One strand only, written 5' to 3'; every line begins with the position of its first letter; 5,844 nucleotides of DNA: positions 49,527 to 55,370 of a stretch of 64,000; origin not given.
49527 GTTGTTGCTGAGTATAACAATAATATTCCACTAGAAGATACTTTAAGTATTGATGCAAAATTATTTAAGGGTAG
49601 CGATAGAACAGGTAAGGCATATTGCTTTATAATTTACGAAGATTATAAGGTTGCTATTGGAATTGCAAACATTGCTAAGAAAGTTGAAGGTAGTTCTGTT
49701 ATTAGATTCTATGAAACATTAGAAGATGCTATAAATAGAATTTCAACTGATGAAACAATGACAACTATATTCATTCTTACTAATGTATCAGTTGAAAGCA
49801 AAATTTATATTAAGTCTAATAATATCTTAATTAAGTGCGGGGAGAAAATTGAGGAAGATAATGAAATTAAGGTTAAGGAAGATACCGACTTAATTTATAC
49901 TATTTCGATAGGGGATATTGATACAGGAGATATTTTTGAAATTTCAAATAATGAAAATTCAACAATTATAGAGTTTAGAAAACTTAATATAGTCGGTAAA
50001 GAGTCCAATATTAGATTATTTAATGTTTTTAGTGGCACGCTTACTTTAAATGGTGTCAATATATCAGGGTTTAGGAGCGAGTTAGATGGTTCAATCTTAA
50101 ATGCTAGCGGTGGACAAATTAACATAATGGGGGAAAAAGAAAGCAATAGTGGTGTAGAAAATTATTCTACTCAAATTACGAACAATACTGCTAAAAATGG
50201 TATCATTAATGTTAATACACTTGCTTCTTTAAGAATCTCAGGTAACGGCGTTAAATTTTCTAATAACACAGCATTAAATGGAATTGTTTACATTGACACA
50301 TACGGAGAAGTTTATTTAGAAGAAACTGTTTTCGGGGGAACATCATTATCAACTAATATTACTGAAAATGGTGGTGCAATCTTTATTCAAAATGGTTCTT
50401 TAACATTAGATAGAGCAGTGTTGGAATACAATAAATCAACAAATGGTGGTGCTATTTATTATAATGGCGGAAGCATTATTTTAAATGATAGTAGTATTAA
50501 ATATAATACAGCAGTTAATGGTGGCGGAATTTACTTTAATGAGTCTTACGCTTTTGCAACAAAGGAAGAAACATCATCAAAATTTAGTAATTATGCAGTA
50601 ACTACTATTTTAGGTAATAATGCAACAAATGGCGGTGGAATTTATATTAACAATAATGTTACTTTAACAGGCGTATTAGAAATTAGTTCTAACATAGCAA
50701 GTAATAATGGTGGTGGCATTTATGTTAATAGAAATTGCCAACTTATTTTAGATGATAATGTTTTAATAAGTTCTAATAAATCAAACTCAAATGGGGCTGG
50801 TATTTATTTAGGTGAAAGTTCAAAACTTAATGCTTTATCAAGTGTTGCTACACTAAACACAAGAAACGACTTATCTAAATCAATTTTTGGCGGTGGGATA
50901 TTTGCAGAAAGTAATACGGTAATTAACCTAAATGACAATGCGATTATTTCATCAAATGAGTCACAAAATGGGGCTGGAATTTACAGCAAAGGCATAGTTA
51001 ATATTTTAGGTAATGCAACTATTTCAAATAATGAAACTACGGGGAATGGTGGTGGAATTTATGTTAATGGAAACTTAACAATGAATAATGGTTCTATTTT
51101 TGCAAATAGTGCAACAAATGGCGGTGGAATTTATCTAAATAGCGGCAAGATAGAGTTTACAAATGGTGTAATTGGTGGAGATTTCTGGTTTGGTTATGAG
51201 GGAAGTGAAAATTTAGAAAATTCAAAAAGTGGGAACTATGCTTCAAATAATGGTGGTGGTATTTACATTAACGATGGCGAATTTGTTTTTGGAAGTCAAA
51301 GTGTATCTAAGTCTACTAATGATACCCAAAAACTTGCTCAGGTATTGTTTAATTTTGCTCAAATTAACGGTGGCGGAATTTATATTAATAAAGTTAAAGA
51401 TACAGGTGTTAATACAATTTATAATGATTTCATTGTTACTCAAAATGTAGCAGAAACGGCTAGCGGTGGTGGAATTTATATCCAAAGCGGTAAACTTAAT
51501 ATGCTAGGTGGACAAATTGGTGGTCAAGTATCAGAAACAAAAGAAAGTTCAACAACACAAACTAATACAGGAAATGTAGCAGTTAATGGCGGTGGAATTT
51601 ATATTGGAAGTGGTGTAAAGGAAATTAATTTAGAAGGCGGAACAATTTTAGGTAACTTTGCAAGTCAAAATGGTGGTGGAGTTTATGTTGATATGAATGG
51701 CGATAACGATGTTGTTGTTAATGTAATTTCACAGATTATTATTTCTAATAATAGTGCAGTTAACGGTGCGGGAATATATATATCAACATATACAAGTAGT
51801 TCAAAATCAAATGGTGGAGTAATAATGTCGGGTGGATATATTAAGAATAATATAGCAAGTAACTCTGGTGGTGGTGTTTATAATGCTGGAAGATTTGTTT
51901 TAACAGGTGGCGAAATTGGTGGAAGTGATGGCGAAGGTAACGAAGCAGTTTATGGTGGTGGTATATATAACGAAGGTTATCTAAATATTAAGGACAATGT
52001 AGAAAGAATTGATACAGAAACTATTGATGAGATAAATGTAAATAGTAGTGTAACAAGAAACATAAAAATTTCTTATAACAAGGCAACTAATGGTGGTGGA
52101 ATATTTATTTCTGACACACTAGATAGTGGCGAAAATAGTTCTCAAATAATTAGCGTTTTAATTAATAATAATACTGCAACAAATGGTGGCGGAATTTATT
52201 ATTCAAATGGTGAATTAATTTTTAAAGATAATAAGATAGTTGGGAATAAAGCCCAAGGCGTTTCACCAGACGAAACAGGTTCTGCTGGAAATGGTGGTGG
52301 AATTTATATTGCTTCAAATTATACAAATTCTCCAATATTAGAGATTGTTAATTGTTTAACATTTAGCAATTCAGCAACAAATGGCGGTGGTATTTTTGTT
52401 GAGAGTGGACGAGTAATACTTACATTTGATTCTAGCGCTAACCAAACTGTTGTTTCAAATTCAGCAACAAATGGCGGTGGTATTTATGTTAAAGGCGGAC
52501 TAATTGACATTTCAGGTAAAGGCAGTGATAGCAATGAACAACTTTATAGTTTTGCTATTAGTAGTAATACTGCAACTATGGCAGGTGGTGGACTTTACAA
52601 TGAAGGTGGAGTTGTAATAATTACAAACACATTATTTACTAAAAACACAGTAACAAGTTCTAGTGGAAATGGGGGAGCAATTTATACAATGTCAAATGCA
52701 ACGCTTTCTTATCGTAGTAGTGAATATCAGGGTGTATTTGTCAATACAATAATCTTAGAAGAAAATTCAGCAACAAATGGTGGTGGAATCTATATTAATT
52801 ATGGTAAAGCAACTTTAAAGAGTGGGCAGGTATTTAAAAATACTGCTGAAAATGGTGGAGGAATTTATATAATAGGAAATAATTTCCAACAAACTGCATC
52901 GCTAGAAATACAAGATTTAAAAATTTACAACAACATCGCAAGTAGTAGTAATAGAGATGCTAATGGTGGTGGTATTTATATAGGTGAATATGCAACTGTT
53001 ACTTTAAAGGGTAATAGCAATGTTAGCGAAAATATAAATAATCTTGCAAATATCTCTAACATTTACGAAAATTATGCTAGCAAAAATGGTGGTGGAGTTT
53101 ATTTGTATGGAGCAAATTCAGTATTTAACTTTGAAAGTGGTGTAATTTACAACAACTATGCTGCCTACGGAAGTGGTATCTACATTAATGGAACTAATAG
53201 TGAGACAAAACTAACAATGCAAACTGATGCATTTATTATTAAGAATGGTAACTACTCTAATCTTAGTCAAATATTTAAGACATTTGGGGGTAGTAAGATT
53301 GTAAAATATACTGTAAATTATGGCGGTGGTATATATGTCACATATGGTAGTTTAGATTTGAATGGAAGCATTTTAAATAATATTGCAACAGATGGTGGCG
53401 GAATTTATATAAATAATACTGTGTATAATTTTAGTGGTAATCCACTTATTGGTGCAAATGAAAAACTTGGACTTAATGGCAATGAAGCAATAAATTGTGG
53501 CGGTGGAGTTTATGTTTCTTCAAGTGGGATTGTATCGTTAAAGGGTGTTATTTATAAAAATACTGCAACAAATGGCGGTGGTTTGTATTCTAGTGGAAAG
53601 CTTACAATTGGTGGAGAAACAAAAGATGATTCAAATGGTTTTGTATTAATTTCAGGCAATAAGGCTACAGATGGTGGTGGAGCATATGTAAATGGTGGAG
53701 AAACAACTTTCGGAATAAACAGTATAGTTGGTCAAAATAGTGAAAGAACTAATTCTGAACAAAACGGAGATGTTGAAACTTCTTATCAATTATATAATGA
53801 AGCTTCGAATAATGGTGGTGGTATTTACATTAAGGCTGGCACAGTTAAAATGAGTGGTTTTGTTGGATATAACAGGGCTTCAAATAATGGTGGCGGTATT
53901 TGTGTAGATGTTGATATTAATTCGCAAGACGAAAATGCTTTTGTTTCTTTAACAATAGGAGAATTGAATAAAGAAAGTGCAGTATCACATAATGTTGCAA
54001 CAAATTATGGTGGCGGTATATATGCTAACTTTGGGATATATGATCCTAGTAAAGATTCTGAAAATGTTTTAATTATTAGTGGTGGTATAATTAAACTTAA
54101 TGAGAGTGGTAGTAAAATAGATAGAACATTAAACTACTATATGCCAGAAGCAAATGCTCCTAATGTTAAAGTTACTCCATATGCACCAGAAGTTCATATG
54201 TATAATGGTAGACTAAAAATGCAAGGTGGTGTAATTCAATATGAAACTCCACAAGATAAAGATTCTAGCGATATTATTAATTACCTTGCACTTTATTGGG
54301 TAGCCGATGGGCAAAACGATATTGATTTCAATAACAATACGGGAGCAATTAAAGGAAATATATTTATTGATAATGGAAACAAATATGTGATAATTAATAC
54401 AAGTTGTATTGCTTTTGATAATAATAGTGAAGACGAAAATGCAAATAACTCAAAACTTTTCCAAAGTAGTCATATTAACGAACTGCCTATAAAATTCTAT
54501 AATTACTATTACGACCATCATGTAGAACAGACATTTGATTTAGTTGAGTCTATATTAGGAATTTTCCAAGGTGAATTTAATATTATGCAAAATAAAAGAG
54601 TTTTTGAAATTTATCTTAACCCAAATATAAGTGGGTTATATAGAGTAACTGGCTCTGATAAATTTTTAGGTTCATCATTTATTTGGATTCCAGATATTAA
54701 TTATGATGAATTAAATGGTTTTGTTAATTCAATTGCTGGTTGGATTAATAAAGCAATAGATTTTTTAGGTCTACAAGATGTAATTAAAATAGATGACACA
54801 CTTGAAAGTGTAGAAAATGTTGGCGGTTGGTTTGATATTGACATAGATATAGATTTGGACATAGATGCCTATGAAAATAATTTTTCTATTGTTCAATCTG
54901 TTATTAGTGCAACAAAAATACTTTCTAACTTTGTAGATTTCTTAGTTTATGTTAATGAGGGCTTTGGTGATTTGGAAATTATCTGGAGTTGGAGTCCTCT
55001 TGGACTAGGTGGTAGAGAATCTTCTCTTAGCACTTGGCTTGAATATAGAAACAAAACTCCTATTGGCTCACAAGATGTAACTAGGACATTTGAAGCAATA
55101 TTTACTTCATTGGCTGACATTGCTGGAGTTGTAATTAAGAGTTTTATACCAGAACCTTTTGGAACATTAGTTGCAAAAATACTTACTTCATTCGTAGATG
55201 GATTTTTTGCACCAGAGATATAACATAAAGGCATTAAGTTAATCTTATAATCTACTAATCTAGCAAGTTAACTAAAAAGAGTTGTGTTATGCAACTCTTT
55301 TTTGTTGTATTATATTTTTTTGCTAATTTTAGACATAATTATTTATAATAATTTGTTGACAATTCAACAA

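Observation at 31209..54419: Seven divergent copies of a composite cap / PMP-type beta-helix / stalk module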

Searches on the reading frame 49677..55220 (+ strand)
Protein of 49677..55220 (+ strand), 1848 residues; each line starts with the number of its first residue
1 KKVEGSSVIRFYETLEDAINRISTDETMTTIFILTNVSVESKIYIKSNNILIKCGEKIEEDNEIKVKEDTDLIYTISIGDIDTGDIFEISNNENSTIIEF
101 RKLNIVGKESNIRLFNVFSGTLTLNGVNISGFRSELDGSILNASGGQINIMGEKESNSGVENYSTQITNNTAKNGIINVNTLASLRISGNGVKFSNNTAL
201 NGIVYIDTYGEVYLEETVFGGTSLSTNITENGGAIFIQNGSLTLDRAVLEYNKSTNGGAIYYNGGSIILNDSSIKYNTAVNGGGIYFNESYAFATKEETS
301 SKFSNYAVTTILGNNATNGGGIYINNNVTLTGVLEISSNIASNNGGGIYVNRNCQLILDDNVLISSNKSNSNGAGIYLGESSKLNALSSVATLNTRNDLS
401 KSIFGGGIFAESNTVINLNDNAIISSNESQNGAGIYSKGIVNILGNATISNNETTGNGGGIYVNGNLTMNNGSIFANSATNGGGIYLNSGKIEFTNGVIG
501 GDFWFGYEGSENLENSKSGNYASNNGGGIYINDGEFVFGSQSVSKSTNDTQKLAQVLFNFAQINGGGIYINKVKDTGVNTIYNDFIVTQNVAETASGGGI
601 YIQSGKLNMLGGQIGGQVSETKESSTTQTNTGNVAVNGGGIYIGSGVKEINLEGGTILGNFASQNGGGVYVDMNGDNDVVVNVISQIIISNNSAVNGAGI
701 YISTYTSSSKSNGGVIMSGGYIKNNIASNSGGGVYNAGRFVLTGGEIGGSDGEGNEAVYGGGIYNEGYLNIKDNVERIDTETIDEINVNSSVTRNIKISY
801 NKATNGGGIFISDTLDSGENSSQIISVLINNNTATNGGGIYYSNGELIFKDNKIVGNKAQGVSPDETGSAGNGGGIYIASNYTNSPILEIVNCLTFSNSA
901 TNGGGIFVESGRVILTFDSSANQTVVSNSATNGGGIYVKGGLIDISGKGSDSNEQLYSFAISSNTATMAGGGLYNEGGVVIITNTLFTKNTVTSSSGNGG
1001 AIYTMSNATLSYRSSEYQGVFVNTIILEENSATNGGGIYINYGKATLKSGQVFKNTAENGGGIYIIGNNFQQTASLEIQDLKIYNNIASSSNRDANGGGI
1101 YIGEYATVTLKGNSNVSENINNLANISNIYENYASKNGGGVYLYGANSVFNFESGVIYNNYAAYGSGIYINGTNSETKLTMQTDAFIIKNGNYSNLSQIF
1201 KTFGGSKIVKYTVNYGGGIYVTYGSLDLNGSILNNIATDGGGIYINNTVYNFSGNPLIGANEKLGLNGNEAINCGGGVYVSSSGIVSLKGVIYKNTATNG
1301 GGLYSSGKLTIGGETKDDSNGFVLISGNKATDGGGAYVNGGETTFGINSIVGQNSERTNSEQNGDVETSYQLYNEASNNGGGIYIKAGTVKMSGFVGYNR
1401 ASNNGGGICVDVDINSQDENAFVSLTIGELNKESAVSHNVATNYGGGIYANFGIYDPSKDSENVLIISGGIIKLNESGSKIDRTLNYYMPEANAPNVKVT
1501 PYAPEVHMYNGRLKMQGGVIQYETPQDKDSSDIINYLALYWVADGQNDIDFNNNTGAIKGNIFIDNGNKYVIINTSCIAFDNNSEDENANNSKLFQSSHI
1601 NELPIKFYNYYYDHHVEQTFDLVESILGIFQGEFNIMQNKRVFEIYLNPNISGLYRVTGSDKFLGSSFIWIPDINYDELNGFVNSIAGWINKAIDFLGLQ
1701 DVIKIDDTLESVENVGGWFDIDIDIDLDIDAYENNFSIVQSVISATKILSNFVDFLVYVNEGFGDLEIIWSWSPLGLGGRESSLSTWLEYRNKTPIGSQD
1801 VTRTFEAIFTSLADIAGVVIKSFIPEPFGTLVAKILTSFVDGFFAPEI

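Call 6: search_protein_families(library=pfam, proteins=[window:49707-55220:+], max_evalue=0.01)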
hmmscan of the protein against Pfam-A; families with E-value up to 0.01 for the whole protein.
window:49707-55220:+ (1838 aa): 1 family
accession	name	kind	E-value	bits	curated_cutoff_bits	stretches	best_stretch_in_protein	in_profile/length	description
PF02415.23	Chlam_PMP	-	5.7e-08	32.7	20.6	0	974-994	1-18/19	Chlamydia polymorphic membrane protein (Chlamydia_PMP) repeat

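Call 9: search_protein_families(library=ncbifam, proteins=[window:49677-55220:+], max_evalue=1)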
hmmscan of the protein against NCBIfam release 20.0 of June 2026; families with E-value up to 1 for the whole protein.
window:49677-55220:+ (1848 aa): 2 families
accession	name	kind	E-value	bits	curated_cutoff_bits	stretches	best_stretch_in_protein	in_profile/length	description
NF002535.0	PRK02079.1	equivalog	0.044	13.6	101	0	1462-1484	26-48/92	pyrroloquinoline quinone biosynthesis peptide chaperone PqqD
TIGR02461.1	osmo_MPG_phos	equivalog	0.32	11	244.35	0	227-247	58-78/227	mannosyl-3-phosphoglycerate phosphatase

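Call 10: search_protein_families(library=pfam, proteins=[window:49677-55220:+], max_evalue=1)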
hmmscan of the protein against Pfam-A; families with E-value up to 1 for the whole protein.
window:49677-55220:+ (1848 aa): 1 family
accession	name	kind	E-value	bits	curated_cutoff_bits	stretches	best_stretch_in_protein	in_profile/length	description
PF02415.23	Chlam_PMP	-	1.1e-07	31.8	20.6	5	984-1004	1-18/19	Chlamydia polymorphic membrane protein (Chlamydia_PMP) repeat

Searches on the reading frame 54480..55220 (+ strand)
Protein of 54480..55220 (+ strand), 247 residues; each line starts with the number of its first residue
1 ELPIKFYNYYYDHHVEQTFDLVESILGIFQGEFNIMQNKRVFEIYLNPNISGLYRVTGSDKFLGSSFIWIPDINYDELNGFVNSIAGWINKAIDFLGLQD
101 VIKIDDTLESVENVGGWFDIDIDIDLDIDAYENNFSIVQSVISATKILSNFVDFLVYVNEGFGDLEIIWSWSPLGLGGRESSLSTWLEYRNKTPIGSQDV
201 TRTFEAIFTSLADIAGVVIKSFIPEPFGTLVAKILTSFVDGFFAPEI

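Call 77: find_homologous_proteins(query=window:54480-55220:+, max_evalue=0.001)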
Query window:54480-55220:+: 472 candidates shared short words with the query, none scored E <= 0.001.
